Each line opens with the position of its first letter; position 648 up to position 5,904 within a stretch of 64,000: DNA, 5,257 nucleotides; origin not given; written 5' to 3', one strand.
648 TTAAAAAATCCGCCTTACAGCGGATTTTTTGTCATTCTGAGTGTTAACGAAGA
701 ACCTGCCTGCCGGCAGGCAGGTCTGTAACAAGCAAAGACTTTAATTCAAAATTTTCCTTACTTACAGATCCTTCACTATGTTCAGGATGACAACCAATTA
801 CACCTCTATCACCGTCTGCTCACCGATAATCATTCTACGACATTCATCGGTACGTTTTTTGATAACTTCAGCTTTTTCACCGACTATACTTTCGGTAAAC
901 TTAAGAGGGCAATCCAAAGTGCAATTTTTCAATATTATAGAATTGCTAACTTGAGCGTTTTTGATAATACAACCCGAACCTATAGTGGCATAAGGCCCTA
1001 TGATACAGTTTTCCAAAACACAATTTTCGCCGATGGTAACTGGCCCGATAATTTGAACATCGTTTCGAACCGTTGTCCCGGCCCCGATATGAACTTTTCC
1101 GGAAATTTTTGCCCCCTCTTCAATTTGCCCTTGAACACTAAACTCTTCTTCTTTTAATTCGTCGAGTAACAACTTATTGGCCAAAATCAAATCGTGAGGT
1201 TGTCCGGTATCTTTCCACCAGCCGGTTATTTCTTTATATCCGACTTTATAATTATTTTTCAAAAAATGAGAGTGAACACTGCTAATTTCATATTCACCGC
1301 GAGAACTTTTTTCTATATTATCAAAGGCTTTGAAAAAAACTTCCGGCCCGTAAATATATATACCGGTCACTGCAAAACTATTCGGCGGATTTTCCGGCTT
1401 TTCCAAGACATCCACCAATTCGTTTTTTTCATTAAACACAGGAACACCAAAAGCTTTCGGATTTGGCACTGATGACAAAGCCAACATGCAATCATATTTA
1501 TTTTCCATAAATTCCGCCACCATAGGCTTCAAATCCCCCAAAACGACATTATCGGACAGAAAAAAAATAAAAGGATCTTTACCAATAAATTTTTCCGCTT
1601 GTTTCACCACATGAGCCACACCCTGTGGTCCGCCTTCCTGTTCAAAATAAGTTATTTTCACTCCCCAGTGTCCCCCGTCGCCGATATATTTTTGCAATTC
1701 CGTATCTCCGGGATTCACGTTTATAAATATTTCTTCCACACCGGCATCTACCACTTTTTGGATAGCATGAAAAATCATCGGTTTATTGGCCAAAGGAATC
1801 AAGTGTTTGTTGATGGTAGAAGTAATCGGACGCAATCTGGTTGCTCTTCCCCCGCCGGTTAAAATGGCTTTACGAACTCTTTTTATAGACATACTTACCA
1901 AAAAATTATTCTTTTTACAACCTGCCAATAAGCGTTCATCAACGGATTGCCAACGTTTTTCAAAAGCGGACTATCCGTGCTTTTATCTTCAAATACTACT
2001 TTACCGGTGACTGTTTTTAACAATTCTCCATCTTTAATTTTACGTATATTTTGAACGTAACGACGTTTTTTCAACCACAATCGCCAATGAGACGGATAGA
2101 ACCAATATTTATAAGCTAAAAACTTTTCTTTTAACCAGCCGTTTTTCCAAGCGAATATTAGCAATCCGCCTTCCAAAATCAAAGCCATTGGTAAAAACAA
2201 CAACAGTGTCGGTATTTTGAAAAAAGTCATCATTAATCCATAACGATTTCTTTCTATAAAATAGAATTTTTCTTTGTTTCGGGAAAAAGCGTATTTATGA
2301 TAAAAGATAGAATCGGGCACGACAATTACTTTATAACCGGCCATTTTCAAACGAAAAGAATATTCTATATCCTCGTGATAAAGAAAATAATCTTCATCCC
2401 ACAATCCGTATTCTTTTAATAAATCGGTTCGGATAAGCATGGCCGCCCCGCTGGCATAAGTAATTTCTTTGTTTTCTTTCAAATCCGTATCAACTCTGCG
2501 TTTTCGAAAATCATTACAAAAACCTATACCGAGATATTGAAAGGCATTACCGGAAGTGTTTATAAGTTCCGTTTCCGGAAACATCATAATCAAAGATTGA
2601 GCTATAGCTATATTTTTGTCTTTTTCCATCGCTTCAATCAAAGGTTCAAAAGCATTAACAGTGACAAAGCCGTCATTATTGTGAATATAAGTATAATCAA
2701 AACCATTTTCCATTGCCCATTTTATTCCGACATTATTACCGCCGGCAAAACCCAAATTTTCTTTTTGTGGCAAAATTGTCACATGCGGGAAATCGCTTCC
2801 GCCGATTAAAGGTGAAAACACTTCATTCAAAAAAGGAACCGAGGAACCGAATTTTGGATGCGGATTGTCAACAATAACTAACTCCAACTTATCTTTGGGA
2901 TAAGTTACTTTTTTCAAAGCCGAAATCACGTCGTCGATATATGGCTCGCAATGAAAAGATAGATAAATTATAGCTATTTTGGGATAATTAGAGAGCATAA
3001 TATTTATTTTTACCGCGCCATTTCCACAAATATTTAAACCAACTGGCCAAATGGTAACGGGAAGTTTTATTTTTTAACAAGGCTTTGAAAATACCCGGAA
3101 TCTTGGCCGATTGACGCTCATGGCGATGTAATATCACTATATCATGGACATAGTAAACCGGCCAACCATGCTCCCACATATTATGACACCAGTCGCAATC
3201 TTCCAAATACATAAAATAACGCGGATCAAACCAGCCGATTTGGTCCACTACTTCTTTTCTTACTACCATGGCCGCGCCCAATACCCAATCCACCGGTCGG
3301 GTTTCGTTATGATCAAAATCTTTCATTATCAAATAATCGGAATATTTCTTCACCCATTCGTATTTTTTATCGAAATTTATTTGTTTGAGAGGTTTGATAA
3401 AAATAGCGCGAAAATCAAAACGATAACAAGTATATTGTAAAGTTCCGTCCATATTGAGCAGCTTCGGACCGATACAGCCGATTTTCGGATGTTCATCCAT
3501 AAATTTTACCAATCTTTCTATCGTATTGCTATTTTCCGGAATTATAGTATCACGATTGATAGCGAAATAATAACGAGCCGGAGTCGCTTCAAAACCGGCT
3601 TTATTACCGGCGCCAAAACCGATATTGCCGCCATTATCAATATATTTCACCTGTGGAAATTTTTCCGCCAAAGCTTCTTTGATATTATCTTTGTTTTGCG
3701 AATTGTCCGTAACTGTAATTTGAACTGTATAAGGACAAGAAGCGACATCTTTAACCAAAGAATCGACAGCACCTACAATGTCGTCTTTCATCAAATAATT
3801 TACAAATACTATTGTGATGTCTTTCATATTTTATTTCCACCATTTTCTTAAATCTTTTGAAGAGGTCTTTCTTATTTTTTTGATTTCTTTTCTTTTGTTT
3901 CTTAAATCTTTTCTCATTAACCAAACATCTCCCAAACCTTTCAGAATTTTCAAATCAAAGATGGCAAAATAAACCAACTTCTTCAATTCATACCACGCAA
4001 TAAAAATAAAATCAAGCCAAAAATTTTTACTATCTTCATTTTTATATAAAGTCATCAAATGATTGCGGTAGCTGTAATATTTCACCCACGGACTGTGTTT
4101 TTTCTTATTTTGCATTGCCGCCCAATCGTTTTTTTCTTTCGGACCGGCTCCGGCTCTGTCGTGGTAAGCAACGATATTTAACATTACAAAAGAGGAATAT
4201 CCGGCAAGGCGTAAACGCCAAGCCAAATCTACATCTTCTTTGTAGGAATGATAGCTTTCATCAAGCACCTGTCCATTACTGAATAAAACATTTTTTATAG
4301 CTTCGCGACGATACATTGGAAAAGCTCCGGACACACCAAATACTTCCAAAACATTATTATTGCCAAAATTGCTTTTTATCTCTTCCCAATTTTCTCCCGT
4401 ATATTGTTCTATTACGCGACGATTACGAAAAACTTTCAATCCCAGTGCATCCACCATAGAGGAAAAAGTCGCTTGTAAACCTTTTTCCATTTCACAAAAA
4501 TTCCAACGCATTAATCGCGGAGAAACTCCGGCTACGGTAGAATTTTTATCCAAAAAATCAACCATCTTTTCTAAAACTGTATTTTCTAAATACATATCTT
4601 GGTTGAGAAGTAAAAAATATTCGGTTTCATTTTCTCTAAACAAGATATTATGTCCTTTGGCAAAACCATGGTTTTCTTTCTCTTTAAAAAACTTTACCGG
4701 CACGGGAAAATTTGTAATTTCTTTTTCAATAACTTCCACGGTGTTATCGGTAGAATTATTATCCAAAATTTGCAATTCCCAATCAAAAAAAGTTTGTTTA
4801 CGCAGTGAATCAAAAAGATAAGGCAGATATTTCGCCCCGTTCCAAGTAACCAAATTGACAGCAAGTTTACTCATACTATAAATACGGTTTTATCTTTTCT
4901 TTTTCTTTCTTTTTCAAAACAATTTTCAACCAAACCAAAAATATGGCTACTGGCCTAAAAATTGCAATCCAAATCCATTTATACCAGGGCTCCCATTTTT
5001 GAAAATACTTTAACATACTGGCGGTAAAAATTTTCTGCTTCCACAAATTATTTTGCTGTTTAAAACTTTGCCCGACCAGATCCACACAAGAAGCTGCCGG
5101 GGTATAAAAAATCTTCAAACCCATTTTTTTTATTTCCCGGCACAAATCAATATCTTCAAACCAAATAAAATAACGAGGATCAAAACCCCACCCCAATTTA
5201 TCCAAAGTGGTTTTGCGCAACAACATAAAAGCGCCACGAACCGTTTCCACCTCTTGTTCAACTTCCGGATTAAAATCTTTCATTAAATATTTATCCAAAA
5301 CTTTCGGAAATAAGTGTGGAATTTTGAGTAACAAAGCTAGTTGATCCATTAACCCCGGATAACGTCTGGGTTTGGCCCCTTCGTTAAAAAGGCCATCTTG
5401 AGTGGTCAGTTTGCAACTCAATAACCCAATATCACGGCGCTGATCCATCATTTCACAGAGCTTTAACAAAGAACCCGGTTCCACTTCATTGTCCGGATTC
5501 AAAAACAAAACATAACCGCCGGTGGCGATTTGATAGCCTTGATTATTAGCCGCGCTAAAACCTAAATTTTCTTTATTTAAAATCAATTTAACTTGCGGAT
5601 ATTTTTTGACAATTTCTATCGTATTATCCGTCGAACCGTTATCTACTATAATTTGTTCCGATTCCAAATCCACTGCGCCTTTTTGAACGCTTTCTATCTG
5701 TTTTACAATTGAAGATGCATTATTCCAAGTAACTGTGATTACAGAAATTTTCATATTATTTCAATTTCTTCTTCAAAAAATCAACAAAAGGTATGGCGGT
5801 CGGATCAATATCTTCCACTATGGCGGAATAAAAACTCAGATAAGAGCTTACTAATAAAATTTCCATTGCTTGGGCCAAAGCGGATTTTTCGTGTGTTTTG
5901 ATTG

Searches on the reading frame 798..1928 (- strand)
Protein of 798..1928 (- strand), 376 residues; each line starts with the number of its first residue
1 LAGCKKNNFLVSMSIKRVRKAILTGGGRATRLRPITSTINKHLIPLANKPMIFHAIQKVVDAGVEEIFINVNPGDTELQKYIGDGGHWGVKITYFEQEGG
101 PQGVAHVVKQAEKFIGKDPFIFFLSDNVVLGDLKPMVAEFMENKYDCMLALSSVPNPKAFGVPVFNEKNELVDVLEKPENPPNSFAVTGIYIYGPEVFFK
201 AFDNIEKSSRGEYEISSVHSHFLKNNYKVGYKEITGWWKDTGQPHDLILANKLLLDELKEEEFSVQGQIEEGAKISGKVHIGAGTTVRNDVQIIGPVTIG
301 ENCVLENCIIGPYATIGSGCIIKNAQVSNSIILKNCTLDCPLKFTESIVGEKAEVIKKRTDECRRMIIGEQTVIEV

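Call 68: search_protein_families(library=pfam, proteins=[window:798-1928:-], max_evalue=0.0001)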
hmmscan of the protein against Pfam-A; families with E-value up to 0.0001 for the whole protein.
window:798-1928:- (376 aa): 5 families
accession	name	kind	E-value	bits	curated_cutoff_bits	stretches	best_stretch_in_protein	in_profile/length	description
PF00483.29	NTP_transferase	-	4e-48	164.6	21.2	1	20-255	1-243/245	Nucleotidyl transferase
PF25084.1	LbH_EIF2B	-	9.4e-09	35.7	54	1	280-374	11-99/105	EIF2B subunit epsilon LbH domain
PF00132.30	Hexapep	-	4.9e-08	32.8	27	1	279-306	2-29/36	Bacterial transferase hexapeptide (six repeats)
PF12804.13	NTP_transf_3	-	8.8e-08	32.9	27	1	22-130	2-99/160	MobA-like NTP transferase domain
PF24894.1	Hexapep_GlmU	-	1.3e-07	32.1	23.3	0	315-374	20-77/104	GlmU-like, C-terminal hexapeptide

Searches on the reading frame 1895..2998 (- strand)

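Call 68: search_protein_families(library=pfam, proteins=[window:1895-2998:-], max_evalue=0.0001)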
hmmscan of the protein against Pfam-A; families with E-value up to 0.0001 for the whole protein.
window:1895-2998:- (367 aa): 3 families
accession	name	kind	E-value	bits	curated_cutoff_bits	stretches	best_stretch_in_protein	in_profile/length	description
PF00535.33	Glycos_transf_2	-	2.3e-12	47.6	23.3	1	13-198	5-168/168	Glycosyl transferase family 2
PF13632.12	Glyco_trans_2_3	-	1.6e-10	41.6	27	1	104-299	3-186/198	Glycosyl transferase family group 2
PF13641.12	Glyco_tranf_2_3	-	3.8e-10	40.6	27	1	7-252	2-226/230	Glycosyltransferase like family 2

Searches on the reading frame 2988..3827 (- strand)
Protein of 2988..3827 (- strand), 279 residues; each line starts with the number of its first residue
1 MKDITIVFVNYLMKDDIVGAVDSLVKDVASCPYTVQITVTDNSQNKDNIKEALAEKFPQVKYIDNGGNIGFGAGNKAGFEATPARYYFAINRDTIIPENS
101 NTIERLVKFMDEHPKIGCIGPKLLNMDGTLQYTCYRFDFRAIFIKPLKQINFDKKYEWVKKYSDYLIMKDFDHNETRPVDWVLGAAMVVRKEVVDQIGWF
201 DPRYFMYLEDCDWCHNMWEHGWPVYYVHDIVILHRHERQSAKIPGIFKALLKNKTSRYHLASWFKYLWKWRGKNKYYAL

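Call 68: search_protein_families(library=pfam, proteins=[window:2988-3827:-], max_evalue=0.0001)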
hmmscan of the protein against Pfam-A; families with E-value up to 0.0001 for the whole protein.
window:2988-3827:- (279 aa): 3 families
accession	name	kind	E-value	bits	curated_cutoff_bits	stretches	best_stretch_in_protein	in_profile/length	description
PF00535.33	Glycos_transf_2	-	3.4e-10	40.5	23.3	1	6-134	4-127/168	Glycosyl transferase family 2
PF13641.12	Glyco_tranf_2_3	-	3.8e-10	40.6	27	1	31-241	29-218/230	Glycosyltransferase like family 2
PF13632.12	Glyco_trans_2_3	-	3.2e-06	27.5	27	1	171-232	62-121/198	Glycosyl transferase family group 2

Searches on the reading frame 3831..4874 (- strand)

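Call 68: search_protein_families(library=pfam, proteins=[window:3831-4874:-], max_evalue=0.0001)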
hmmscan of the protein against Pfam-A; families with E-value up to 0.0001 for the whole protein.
window:3831-4874:- (347 aa): 2 families
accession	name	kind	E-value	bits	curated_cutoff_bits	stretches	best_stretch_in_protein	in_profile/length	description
PF00535.33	Glycos_transf_2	-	2.5e-21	76.8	23.3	1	9-195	5-166/168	Glycosyl transferase family 2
PF10111.15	Glyco_tranf_2_2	-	7.6e-07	29.3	27.3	1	16-107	11-105/276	Glycosyltransferase like family 2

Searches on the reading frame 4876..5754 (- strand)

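Call 68: search_protein_families(library=pfam, proteins=[window:4876-5754:-], max_evalue=0.0001)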
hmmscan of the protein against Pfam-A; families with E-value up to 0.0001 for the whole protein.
window:4876-5754:- (292 aa): 4 families
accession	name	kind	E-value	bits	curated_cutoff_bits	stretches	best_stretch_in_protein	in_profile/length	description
PF00535.33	Glycos_transf_2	-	4.6e-25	88.9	23.3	1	4-144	1-148/168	Glycosyl transferase family 2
PF13641.12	Glyco_tranf_2_3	-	8.9e-13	49.2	27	1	3-233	3-219/230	Glycosyltransferase like family 2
PF10111.15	Glyco_tranf_2_2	-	4.6e-06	26.8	27.3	1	24-101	22-104/276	Glycosyltransferase like family 2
PF13632.12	Glyco_trans_2_3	-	9.3e-06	26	27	0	173-266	73-157/198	Glycosyl transferase family group 2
